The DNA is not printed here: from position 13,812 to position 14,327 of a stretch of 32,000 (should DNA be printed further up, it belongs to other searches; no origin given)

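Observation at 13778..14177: RNA copy B is the leader of an XRE gene, with its terminator T-run touching the start codon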

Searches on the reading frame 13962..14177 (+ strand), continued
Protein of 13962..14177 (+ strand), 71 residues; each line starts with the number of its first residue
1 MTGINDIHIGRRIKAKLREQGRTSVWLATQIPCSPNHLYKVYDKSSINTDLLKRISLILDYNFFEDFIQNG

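Call 73: fold_search(model_id=the predicted structure, library=pdb)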
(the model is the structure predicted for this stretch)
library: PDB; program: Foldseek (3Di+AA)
matches with E <= 10: 471; with E <= 0.001: 0
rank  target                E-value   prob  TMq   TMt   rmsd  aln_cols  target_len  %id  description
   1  3f51_A                2.0e-02  1.00  0.78  0.60   3.1        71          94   17  Crystal Structure of the clp gene regulator ClgR from Corynebacterium glutamicum (released 2008-11-18)
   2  3f52_A                2.1e-02  1.00  0.75  0.70   2.4        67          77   18  Crystal structure of the clp gene regulator ClgR from C. glutamicum (released 2008-11-18)
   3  8tac_A                2.6e-02  1.00  0.63  0.67   2.6        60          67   25  Designed DNA binding protein (released 2024-08-28)
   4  3f51_F                2.7e-02  1.00  0.76  0.60   3.1        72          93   17  Crystal Structure of the clp gene regulator ClgR from Corynebacterium glutamicum (released 2008-11-18)
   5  3zkc_B                2.9e-02  1.00  0.69  0.77   1.5        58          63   24  Crystal structure of the master regulator for biofilm formation SinR in complex with DNA. (released 2013-03-06)
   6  7o81_AU               2.9e-02  1.00  0.68  0.46   2.0        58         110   22  Rabbit 80S ribosome colliding in another ribosome stalled by the SARS-CoV-2 pseudoknot (released 2021-06-02)
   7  5woq_B                2.9e-02  1.00  0.75  0.65   3.0        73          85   23  Crystal structure of an XRE family protein transcriptional regulator from Mycobacterium smegmatis (released 2017-08-16)
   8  3f51_C                3.2e-02  1.00  0.77  0.62   2.8        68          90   18  Crystal Structure of the clp gene regulator ClgR from Corynebacterium glutamicum (released 2008-11-18)
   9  3f51_D                3.2e-02  1.00  0.77  0.61   2.9        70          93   17  Crystal Structure of the clp gene regulator ClgR from Corynebacterium glutamicum (released 2008-11-18)
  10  4fbi_A                3.2e-02  1.00  0.75  0.71   2.1        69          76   22  Crystal Structure of an R46A mutant of the Restriction-Modification Controller Protein C.Esp1396I (Trigonal Form) (released 2013-04-10)
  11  3clc_A                3.5e-02  1.00  0.73  0.69   3.0        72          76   21  Crystal Structure of the Restriction-Modification Controller Protein C.Esp1396I Tetramer in Complex with its Natural 3 (released 2008-07-29)
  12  4i6u_A                3.7e-02  1.00  0.73  0.66   3.9        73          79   22  Crystal Structure of a Y37F mutant of the Restriction-Modification Controller Protein C.Esp1396I (released 2013-11-13)
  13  3bs3                  3.9e-02  1.00  0.64  0.73   1.8        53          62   32  Crystal structure of a putative DNA-binding protein from Bacteroides fragilis (released 2008-01-15)
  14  3f51_E                3.9e-02  1.00  0.76  0.60   2.9        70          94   17  Crystal Structure of the clp gene regulator ClgR from Corynebacterium glutamicum (released 2008-11-18)
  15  2b5a_B                3.9e-02  1.00  0.73  0.70   3.0        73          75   20  C.BclI, Control Element of the BclI Restriction-Modification System (released 2006-01-03)
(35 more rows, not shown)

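Call 75: find_encoding_contigs(protein=P0088, flank=1500, max_places=2)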
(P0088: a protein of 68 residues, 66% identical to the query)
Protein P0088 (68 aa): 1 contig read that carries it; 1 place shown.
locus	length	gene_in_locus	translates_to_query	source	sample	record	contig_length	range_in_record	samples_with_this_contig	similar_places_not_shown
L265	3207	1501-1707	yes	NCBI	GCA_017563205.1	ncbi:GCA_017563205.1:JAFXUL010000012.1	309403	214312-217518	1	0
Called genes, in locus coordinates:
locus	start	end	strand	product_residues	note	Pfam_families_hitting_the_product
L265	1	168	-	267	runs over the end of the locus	PF08843:AbiEii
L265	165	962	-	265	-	PF09407:AbiEi_1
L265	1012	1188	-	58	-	-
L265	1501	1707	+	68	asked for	-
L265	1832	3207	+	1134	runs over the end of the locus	PF16974:NAR2 (faint)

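Call 76: find_encoding_contigs(protein=P0102, flank=1500, max_places=2)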
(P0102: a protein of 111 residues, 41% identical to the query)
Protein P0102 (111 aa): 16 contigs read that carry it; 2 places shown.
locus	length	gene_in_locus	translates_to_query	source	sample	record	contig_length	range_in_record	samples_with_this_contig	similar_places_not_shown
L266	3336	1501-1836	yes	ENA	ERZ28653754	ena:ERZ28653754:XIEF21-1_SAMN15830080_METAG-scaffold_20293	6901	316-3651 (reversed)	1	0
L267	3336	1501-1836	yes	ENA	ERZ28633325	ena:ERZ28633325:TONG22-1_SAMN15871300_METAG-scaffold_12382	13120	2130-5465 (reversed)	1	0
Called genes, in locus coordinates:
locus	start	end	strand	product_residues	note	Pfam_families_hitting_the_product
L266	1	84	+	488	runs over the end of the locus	PF00749:tRNA-synt_1c, PF19269:Anticodon_2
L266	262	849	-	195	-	-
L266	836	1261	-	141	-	PF18498:DUF5618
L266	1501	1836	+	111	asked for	PF13443:HTH_26 (weak)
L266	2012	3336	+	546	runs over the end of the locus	?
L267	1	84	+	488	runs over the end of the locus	PF00749:tRNA-synt_1c, PF19269:Anticodon_2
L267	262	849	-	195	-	-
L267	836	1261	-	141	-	PF18498:DUF5618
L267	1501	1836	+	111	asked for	PF13443:HTH_26 (weak)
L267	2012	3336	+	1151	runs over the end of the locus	?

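Call 77: find_encoding_contigs(protein=P0082, flank=1500, max_places=2)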
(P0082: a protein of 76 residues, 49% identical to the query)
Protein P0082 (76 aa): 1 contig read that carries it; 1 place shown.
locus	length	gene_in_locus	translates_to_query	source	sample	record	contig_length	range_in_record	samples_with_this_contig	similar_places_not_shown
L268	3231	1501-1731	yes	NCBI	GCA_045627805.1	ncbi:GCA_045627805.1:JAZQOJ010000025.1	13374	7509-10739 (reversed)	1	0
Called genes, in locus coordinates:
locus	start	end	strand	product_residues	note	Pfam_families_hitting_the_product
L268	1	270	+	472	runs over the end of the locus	PF00069:Pkinase, PF01163:RIO1, PF07714:PK_Tyr_Ser-Thr, PF03109:ABC1, PF06293:Kdo (weak), PF01636:APH (faint)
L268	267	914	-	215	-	-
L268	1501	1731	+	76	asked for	-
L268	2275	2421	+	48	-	-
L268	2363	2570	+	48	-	-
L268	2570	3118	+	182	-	-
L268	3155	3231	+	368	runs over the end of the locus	PF00733:Asn_synthase (faint)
